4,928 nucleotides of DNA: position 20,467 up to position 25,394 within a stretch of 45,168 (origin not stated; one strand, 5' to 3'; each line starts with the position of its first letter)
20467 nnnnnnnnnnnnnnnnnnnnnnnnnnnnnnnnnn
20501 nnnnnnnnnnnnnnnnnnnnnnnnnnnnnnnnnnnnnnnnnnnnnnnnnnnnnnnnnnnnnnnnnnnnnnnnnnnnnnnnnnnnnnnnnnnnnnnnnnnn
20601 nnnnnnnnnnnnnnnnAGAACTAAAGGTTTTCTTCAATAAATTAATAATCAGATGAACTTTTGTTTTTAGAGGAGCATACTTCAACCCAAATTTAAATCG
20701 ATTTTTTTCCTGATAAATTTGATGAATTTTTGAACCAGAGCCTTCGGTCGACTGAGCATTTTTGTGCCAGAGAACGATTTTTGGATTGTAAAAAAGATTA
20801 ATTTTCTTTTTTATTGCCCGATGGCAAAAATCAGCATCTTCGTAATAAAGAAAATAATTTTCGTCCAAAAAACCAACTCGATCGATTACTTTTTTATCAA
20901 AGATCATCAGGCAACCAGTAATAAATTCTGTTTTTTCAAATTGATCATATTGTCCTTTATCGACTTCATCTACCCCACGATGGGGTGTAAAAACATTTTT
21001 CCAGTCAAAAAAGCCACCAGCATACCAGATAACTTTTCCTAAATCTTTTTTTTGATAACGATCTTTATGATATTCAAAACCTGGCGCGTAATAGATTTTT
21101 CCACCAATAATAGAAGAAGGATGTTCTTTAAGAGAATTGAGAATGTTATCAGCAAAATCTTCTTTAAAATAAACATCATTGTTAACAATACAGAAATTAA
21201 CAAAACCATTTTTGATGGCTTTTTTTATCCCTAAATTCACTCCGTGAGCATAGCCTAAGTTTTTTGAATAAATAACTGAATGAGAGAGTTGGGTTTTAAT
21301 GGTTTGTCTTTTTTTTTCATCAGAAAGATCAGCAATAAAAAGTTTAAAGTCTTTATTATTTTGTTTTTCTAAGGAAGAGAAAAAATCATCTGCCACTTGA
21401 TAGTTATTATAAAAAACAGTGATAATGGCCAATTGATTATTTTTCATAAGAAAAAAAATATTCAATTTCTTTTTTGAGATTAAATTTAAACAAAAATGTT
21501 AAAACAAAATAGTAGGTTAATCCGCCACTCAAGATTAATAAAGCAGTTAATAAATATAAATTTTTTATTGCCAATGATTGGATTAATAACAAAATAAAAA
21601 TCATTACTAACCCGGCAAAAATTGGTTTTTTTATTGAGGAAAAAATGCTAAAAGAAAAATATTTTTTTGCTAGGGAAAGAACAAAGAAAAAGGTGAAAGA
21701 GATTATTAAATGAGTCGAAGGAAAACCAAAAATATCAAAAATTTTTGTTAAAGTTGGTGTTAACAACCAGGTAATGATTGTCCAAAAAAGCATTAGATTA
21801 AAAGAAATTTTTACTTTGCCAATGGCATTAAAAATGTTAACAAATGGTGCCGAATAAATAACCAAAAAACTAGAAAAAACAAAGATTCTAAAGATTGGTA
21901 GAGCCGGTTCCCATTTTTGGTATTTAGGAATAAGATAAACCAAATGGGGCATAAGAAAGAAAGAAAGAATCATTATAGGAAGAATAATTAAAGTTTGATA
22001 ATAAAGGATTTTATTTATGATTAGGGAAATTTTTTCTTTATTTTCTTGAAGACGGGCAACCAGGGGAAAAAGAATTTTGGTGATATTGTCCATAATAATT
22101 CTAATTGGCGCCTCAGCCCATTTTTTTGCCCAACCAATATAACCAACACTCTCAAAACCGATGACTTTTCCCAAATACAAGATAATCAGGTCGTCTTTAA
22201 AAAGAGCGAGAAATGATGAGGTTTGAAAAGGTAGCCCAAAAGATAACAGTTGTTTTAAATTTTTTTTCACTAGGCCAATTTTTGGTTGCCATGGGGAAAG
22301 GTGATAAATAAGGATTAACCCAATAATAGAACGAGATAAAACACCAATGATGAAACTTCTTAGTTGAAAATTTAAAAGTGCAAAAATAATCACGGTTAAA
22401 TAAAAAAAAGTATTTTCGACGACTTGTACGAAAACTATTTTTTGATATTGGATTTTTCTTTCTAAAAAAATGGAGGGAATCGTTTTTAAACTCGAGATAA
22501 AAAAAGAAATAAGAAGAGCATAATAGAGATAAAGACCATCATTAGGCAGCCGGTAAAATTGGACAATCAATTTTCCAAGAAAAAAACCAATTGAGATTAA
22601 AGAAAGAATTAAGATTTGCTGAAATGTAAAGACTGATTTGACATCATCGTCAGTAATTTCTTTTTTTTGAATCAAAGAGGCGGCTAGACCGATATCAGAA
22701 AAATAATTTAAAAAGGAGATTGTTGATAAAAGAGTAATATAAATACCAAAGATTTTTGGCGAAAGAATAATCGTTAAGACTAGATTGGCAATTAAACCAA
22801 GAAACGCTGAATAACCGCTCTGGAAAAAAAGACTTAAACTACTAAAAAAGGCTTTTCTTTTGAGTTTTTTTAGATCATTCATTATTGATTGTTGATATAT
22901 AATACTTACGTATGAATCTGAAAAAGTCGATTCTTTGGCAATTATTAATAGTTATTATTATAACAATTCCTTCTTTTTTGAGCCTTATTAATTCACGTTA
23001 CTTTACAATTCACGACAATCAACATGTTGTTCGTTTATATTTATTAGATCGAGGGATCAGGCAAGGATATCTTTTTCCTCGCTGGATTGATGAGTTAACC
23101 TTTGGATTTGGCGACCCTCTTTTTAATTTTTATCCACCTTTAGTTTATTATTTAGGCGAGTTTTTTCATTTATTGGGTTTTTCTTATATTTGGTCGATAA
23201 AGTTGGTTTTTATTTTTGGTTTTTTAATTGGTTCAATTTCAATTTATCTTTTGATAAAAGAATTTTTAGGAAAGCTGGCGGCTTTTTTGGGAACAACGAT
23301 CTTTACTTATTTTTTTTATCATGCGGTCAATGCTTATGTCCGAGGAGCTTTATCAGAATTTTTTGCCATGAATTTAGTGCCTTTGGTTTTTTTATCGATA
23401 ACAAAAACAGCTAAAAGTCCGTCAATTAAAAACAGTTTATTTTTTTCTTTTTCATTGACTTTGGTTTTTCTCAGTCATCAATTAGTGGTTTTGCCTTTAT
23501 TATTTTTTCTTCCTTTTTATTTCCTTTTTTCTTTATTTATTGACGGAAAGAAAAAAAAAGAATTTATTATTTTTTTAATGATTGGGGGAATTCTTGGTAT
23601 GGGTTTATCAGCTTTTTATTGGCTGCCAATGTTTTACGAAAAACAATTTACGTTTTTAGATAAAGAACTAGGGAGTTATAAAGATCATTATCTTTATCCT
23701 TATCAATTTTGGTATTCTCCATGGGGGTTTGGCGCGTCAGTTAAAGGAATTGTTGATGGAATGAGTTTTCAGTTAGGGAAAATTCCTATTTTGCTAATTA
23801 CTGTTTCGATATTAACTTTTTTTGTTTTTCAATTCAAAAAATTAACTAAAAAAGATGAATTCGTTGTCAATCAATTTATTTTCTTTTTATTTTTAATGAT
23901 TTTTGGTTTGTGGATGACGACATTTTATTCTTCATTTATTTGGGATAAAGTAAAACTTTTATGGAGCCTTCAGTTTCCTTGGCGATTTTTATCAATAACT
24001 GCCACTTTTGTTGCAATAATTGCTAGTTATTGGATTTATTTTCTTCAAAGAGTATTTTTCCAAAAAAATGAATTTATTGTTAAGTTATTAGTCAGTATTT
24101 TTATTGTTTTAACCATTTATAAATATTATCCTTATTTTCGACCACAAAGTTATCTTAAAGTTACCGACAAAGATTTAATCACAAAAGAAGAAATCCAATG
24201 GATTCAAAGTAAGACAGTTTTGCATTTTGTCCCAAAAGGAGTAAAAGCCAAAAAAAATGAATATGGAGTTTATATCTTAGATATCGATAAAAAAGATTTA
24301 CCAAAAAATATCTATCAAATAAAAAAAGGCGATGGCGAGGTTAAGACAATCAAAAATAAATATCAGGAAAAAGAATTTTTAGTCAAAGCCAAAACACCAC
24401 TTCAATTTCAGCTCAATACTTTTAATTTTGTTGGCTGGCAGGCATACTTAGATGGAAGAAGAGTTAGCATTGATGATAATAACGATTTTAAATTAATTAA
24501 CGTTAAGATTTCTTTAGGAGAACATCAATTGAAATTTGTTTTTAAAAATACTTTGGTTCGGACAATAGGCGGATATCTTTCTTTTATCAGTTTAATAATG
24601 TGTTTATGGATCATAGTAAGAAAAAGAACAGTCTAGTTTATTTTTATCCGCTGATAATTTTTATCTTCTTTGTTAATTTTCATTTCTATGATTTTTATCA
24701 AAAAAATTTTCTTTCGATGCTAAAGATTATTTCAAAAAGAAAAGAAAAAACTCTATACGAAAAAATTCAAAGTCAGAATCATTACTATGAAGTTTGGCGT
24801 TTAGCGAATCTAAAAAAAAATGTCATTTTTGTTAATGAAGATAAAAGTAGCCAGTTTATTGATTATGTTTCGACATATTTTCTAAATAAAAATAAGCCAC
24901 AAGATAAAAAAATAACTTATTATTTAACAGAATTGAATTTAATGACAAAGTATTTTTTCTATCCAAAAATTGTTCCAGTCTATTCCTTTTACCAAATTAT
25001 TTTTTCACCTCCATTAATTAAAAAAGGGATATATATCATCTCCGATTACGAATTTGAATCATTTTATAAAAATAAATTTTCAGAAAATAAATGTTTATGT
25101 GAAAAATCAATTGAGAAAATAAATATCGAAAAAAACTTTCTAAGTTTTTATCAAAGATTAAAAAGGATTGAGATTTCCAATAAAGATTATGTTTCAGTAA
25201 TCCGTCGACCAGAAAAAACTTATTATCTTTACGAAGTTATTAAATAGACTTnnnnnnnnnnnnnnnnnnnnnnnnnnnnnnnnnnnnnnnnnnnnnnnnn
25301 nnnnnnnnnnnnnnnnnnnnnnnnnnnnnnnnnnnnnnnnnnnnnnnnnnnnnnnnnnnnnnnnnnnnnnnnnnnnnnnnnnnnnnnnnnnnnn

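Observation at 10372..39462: A 29-kb island with 14 GT-C-type membrane glycosyltransferase genes: candidate extracytoplasmic glycan assembly line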

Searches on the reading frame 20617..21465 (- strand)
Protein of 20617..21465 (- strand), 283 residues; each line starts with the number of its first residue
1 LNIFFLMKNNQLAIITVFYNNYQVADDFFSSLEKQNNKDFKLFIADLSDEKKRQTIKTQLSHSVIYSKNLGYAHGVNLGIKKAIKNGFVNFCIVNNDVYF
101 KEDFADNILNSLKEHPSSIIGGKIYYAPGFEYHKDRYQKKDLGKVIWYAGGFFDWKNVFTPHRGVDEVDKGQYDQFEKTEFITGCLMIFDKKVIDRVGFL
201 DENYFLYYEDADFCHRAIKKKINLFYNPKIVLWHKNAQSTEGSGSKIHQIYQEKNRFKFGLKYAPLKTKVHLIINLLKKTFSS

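Call 3: search_protein_families(library=pfam, proteins=[window:20617-21465:-], max_evalue=0.01)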
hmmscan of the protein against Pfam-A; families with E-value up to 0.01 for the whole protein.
window:20617-21465:- (283 aa): 2 families
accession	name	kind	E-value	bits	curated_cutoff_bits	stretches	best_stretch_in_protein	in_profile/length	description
PF00535.33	Glycos_transf_2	-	1.3e-08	35.4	23.3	1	14-196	2-166/168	Glycosyl transferase family 2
PF13632.12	Glyco_trans_2_3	-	0.00014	22.2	27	1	171-256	61-138/198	Glycosyl transferase family group 2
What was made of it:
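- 20614..21465 (-): g10, GT2, rhamnosyltransferase-like (283 aa). Core gene. PF00535 (call 3).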

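Call 10: search_protein_families(library=ncbifam, proteins=[window:20617-21465:-], max_evalue=0.1)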
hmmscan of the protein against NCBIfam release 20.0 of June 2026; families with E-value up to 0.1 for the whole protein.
window:20617-21465:- (283 aa): 8 families
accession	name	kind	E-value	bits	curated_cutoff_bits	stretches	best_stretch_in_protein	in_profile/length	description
TIGR01556.1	rhamnosyltran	subfamily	3.1e-15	56.1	200.55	2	174-235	140-201/281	rhamnosyltransferase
TIGR03937.1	PgaC_IcaA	equivalog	2.9e-05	23.2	422.3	1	9-117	44-155/407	poly-beta-1,6-N-acetyl-D-glucosamine synthase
NF038299.1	EPS_HpsN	equivalog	0.00027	20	425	1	183-276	166-266/317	hormogonium polysaccharide biosynthesis glycosyltransferase HpsN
TIGR04283.1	glyco_like_mftF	equivalog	0.00047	19.8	182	1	12-113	1-98/221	TIGR04283 family arsenosugar biosynthesis glycosyltransferase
NF047683.1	TeichurnBiosyTuaG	equivalog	0.00053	19.7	400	1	8-115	4-114/252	teichuronic acid biosynthesis protein TuaG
TIGR03965.1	mycofact_glyco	equivalog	0.00062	18.7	280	1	180-235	227-281/467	mycofactocin biosynthesis glycosyltransferase MftF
NF007482.0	PRK10073.1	equivalog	0.00094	18.3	423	1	8-99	4-99/334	glycosyltransferase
NF009464.0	PRK12824.1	subfamily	0.094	12.4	269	0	7-61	22-75/245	3-oxoacyl-ACP reductase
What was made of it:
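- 20614..21465 (-): TIGR01556 at 3e-15 (call 10).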

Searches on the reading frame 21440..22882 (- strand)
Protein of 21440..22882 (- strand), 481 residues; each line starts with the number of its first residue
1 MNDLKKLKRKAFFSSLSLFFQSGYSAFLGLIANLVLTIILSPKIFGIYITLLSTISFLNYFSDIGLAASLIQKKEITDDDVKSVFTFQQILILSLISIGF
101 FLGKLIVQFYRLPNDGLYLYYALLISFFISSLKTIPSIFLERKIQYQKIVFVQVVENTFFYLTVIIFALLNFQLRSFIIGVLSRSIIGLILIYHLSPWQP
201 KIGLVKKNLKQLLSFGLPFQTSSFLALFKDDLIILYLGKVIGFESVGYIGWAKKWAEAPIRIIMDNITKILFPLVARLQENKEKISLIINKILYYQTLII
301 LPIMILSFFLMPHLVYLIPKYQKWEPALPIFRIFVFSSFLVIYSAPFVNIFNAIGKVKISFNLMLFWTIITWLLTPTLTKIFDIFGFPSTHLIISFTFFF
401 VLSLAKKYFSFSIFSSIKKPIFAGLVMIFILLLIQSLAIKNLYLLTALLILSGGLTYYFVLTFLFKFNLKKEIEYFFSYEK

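Call 4: search_protein_families(library=pfam, proteins=[window:21440-22882:-], max_evalue=0.01)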
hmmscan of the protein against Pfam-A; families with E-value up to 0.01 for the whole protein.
window:21440-22882:- (481 aa): 2 families
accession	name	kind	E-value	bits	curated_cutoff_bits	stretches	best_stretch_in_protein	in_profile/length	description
PF13440.11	Polysacc_synt_3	-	3.3e-46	158.3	23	1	35-318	1-283/293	Polysaccharide biosynthesis protein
PF01943.22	Polysacc_synt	-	1e-16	61.7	28.2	1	17-279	7-274/274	Polysaccharide biosynthesis protein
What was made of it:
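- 21437..22882 (-): g11, Wzx-type flippase (481 aa). Core gene. PF13440 at 3e-46 and PF01943 at 1e-16 (call 4).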

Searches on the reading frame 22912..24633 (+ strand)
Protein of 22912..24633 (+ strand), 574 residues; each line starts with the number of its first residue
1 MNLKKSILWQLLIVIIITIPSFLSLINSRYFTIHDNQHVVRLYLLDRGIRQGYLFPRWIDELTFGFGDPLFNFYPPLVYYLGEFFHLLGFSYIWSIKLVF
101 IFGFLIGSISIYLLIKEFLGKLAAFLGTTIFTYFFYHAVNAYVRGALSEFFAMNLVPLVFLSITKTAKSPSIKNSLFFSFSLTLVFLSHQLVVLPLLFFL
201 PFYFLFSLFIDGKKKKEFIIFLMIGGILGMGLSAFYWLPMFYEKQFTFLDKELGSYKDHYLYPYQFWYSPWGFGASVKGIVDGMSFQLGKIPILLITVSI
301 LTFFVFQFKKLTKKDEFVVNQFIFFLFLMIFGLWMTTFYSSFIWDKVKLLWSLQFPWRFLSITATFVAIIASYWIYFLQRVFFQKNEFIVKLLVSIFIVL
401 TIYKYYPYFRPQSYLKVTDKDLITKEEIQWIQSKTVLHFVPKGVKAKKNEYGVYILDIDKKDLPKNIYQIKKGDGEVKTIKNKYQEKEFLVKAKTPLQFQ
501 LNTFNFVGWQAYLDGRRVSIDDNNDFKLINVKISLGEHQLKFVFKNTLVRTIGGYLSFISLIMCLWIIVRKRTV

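Call 4: search_protein_families(library=pfam, proteins=[window:22912-24633:+], max_evalue=0.01)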
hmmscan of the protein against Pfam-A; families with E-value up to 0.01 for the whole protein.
window:22912-24633:+ (574 aa): 2 families
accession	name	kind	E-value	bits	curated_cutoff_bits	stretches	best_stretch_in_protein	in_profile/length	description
PF10131.15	PTPS_related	-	2.1e-10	40.1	26.4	1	71-425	1-323/621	6-pyruvoyl-tetrahydropterin synthase related domain; membrane protein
PF13231.12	PMT_2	-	0.00031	21.4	26.1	1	75-228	3-151/160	Dolichyl-phosphate-mannose-protein mannosyltransferase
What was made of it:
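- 22912..24636 (+): g12, PTPS_related/PMT_2 GT-C (574 aa). PF10131 at 2e-10 (call 4).
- Checked: | g12 | 22912-24636 | PTPS_related and PMT_2 (call 4) |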

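Call 9: search_protein_families(library=ncbifam, proteins=[window:22912-24633:+], max_evalue=1)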
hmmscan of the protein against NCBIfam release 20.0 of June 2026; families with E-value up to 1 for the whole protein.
window:22912-24633:+ (574 aa): 0 families

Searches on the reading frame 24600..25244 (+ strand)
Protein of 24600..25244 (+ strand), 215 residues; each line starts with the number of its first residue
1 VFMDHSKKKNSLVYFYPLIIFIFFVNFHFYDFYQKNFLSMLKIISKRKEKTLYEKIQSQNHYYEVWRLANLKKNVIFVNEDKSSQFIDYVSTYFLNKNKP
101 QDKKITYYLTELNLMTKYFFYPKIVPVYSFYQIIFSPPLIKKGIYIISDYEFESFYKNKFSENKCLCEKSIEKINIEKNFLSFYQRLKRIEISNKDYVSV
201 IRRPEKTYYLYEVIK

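Call 4: search_protein_families(library=pfam, proteins=[window:24600-25244:+], max_evalue=0.01)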
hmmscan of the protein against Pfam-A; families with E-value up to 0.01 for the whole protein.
window:24600-25244:+ (215 aa): 0 families

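Call 8: search_protein_families(library=pfam, proteins=[window:24600-25244:+], max_evalue=10)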
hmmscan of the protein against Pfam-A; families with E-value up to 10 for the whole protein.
window:24600-25244:+ (215 aa): 1 family
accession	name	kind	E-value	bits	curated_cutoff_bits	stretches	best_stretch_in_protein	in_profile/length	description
PF24908.1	Ig_SIBA-E_2nd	-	0.1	13.2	27.8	1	80-170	23-104/117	Integrin beta-like protein A-E, second Ig-like domain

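Call 9: search_protein_families(library=ncbifam, proteins=[window:24600-25244:+], max_evalue=1)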
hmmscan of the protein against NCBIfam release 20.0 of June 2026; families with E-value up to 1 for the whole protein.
window:24600-25244:+ (215 aa): 0 families
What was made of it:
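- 24600..25247 (+): g13, single-TM protein of unknown function (215 aa). Always found just upstream of g14 homologues. No family hit (calls 4, 8, 9).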
